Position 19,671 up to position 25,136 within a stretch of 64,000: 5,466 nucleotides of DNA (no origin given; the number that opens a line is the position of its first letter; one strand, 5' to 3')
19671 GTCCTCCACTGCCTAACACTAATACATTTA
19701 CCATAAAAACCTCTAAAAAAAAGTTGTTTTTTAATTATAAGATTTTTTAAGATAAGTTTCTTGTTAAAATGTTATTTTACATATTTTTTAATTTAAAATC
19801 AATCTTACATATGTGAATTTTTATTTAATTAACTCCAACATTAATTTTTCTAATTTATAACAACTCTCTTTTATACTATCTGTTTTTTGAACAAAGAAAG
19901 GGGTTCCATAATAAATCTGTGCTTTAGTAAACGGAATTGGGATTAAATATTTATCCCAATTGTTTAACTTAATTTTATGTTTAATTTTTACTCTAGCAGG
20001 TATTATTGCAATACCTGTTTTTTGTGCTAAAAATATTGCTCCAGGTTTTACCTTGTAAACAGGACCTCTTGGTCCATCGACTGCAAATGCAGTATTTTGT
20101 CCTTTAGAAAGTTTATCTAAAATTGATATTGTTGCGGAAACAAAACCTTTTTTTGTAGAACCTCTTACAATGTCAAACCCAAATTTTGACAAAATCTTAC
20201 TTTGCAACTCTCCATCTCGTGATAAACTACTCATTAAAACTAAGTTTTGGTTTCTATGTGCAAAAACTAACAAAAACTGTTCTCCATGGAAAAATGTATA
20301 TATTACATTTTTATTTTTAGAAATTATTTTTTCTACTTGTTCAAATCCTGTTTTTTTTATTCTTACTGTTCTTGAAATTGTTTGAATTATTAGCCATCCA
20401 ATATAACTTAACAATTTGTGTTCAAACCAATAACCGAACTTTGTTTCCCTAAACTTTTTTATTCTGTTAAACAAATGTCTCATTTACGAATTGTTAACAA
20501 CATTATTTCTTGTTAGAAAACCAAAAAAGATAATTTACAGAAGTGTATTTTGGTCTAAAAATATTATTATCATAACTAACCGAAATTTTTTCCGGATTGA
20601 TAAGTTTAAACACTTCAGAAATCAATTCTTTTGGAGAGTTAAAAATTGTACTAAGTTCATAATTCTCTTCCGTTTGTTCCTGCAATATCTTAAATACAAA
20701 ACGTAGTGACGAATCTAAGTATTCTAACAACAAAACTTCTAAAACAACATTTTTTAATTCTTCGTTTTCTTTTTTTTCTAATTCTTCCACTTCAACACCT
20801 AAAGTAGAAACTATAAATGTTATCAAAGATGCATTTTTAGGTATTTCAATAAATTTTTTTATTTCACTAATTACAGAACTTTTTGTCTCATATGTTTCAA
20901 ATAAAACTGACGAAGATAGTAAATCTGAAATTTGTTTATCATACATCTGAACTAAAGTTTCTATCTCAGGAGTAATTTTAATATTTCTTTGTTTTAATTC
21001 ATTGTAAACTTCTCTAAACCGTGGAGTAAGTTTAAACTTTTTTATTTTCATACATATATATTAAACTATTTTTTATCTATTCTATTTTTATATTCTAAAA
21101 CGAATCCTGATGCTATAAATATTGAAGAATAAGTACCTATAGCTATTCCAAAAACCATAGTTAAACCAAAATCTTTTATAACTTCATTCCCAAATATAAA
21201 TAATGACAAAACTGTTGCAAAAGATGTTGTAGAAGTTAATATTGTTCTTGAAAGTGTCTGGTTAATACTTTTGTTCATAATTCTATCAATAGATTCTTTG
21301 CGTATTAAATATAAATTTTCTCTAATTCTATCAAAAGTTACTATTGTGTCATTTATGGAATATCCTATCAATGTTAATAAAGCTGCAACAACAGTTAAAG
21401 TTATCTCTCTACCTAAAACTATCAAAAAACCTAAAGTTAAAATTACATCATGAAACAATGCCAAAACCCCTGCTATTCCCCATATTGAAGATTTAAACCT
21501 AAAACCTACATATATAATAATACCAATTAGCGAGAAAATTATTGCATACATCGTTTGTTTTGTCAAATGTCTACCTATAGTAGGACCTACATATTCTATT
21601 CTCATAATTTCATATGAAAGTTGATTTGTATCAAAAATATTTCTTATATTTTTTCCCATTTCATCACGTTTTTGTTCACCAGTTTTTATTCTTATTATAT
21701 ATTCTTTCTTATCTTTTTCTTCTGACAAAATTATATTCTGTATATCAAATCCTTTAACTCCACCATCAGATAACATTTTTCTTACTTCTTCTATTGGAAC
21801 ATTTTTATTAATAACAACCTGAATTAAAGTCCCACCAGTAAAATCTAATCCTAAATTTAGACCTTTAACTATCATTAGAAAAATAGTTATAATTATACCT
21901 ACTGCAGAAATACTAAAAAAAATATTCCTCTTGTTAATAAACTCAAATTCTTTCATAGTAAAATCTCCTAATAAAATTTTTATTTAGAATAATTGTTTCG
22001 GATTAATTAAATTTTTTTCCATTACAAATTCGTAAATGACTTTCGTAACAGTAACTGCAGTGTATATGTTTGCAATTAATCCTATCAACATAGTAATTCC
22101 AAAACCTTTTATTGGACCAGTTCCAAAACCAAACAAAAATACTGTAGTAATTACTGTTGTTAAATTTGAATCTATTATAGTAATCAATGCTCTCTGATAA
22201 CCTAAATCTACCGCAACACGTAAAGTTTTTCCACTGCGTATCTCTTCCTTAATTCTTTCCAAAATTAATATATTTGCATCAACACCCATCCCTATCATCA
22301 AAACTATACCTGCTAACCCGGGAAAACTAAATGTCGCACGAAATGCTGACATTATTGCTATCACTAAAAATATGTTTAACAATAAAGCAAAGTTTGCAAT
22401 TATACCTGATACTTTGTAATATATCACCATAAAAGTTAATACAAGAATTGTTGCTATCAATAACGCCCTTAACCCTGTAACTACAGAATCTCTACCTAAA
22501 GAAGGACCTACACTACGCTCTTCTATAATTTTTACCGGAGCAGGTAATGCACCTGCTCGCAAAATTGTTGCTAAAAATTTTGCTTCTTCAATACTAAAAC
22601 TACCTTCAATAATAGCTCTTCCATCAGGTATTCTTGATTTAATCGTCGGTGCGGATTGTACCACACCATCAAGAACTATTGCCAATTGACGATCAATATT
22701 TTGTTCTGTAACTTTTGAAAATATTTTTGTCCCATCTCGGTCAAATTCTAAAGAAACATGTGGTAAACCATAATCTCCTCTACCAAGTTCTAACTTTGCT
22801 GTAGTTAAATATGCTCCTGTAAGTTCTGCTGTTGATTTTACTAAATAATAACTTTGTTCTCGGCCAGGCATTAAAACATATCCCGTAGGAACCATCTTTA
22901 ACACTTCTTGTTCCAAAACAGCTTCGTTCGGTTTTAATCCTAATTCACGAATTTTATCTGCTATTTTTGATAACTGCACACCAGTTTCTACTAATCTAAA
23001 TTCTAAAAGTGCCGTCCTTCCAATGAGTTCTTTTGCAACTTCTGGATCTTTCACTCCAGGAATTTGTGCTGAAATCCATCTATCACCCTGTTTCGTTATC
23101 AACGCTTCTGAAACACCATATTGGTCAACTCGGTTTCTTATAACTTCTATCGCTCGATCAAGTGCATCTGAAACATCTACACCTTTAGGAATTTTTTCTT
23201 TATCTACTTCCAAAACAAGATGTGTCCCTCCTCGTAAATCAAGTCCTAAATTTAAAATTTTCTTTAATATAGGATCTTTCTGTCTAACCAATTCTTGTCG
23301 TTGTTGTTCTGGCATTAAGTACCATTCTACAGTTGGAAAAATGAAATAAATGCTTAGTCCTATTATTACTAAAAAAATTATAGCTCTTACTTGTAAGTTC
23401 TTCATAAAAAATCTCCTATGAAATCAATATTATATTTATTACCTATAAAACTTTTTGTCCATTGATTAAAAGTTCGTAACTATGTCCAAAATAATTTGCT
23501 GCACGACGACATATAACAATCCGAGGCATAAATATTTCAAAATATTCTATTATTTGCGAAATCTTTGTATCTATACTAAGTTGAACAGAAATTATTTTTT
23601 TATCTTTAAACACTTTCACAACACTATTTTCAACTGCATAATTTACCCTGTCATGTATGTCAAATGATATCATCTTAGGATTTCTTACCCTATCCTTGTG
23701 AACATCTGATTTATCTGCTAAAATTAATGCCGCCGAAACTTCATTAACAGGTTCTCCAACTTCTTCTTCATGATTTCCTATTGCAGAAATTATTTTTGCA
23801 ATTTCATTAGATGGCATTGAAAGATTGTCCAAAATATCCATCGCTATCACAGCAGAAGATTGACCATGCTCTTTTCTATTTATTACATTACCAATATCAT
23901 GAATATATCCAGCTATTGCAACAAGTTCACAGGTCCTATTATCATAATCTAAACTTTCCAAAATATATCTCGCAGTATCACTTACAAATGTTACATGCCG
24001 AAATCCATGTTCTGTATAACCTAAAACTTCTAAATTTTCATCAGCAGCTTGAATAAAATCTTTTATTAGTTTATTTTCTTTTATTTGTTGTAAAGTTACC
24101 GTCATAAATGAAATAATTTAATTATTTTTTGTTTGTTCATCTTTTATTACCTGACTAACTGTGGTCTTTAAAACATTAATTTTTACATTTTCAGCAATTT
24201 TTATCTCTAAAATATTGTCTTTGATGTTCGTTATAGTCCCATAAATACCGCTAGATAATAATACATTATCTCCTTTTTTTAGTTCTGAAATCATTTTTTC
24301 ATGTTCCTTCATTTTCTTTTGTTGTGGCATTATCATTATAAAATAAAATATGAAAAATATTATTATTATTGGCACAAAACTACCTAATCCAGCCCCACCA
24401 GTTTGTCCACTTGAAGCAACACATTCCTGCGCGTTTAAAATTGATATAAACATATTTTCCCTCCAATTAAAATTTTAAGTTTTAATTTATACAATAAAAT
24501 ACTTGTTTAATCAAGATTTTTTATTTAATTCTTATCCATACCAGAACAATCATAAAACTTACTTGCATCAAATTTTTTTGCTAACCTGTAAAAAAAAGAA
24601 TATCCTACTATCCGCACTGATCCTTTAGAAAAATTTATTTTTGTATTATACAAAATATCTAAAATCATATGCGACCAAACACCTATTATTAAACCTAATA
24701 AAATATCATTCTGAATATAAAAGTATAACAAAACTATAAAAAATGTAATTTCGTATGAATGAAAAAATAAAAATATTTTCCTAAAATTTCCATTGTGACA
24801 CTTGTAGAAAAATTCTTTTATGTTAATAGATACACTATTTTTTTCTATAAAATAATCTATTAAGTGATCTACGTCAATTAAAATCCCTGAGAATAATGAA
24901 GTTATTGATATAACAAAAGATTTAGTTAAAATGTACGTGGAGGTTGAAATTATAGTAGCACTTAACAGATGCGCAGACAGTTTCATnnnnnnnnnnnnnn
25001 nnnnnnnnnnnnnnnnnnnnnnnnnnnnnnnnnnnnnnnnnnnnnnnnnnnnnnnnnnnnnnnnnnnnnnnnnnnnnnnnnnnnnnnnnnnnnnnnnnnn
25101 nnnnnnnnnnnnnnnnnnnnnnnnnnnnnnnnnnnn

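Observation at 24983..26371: Single-chain PriS-like primase fused to a PriL-type cysteine-rich domain, embedded in a bacterial housekeeping array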

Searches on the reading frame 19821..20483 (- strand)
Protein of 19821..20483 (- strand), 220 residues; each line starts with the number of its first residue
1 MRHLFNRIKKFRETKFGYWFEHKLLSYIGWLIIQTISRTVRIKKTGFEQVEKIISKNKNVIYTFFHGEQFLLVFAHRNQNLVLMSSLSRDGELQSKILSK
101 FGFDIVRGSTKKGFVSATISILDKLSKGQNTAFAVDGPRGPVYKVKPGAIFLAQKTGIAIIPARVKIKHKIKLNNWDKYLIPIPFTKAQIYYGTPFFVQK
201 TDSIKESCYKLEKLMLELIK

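Call 16: search_protein_families(library=pfam, proteins=[window:19821-20483:-], max_evalue=0.001)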
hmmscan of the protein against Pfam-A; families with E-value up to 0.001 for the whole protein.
window:19821-20483:- (220 aa): 1 family
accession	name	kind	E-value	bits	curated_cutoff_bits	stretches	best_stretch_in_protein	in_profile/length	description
PF04028.18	DUF374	-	2e-22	79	26.8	1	75-141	2-68/69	Domain of unknown function (DUF374)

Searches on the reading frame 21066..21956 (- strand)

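Call 16: search_protein_families(library=pfam, proteins=[window:21066-21956:-], max_evalue=0.001)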
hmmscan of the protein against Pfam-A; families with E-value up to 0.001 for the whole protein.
window:21066-21956:- (296 aa): 2 families
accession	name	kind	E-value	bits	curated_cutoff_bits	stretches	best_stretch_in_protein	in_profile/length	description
PF02355.23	SecD_SecF_C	-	2e-63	213.7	20.5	1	109-291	8-188/189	Protein export membrane protein SecD/SecF, C-terminal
PF07549.19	Sec_GG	-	1.7e-09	37.3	20.3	1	26-48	1-23/28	SecD/SecF GG Motif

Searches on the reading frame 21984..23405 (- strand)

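Call 16: search_protein_families(library=pfam, proteins=[window:21984-23405:-], max_evalue=0.001)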
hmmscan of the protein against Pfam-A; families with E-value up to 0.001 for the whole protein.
window:21984-23405:- (473 aa): 6 families
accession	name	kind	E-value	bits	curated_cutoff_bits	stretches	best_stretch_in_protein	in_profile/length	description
PF22599.2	SecDF_P1_head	-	6.9e-32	110.2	27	1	183-289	9-114/114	SecDF, P1 head subdomain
PF21760.3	SecD_1st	-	1.2e-24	86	27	1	82-140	1-59/60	Protein translocase subunit SecDF, P1 domain, N-terminal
PF02355.23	SecD_SecF_C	-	1.2e-20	74.1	20.5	1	291-461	13-186/189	Protein export membrane protein SecD/SecF, C-terminal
PF03176.21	MMPL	-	2.3e-07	30.5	20.5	1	313-458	152-299/333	MMPL family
PF07549.19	Sec_GG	-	3.9e-07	29.8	20.3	1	51-69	8-26/28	SecD/SecF GG Motif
PF00873.25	ACR_tran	-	0.00068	17.9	28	1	307-458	329-486/1021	AcrB/AcrD/AcrF family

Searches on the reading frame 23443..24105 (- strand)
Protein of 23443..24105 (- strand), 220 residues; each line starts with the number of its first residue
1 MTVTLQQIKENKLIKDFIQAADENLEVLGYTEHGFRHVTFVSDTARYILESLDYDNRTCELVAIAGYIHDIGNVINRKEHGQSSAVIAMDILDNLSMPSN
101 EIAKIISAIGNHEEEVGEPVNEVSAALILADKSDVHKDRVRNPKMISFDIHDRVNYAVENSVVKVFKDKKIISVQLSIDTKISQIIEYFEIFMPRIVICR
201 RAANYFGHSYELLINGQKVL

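Call 16: search_protein_families(library=pfam, proteins=[window:23443-24105:-], max_evalue=0.001)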
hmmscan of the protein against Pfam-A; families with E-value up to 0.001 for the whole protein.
window:23443-24105:- (220 aa): 1 family
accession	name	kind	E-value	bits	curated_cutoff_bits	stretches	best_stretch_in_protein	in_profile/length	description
PF01966.28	HD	-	1.4e-05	25.8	22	1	35-132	2-112/116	HD domain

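Call 40: search_protein_families(library=ncbifam, proteins=[window:23443-24105:-], max_evalue=0.01)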
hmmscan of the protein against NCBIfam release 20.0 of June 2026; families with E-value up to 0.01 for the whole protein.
window:23443-24105:- (220 aa): 3 families
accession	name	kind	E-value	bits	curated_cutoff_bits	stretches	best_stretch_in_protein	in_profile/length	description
NF045665.1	NTPtran_DVU1551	equivalog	3.8e-05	22.9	315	1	30-136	213-313/359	DVU_1551 family NTP transferase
TIGR00277.1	HDIG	domain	0.0007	19.4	27.6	1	31-96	2-69/84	HDIG domain-containing metalloprotein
TIGR02578.2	cas_TM1811_Csm1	equivalog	0.0022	16.8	170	1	61-141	3-83/753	type III-A CRISPR-associated protein Cas10/Csm1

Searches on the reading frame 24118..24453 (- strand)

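Call 16: search_protein_families(library=pfam, proteins=[window:24118-24453:-], max_evalue=0.001)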
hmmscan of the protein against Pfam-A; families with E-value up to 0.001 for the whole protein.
window:24118-24453:- (111 aa): 1 family
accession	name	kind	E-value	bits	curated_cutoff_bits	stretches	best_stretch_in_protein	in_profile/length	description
PF02699.20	YajC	-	5e-29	100.5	28.2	1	25-101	2-78/78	Preprotein translocase subunit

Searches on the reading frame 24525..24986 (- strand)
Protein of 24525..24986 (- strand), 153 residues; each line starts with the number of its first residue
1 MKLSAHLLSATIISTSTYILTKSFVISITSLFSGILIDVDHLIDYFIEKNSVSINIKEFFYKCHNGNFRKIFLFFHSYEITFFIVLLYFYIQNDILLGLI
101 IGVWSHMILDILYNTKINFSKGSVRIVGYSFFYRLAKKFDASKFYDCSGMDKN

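Call 16: search_protein_families(library=pfam, proteins=[window:24525-24986:-], max_evalue=0.001)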
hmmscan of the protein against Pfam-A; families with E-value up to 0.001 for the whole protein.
window:24525-24986:- (153 aa): 0 families

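Call 34: search_protein_families(library=pfam, proteins=[window:24525-24986:-], max_evalue=1)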
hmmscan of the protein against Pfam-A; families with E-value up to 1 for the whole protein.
window:24525-24986:- (153 aa): 4 families
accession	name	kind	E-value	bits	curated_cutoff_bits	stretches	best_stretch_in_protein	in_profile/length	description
PF04307.19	YdjM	-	0.0059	16.6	29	1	1-117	1-113/176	YdjM inner membrane protein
PF19617.4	DUF6122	-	0.05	14.5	27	0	6-101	11-90/102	Family of unknown function (DUF6122)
PF22799.2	PIR1-like_C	-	0.12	13.6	27.6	1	48-72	39-63/74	Cell wall mannoprotein PIR1-like, C-terminal domain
PF10598.14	RRM_4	-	0.14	13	23.5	1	39-87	17-63/92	RNA recognition motif of the spliceosomal PrP8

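Call 40: search_protein_families(library=ncbifam, proteins=[window:24525-24986:-], max_evalue=0.01)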
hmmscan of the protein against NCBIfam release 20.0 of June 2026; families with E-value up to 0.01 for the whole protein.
window:24525-24986:- (153 aa): 1 family
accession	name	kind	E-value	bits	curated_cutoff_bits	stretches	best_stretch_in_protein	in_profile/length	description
NF008651.0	PRK11648.1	equivalog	0.0025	17.6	216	1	26-114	34-121/196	metal-dependent hydrolase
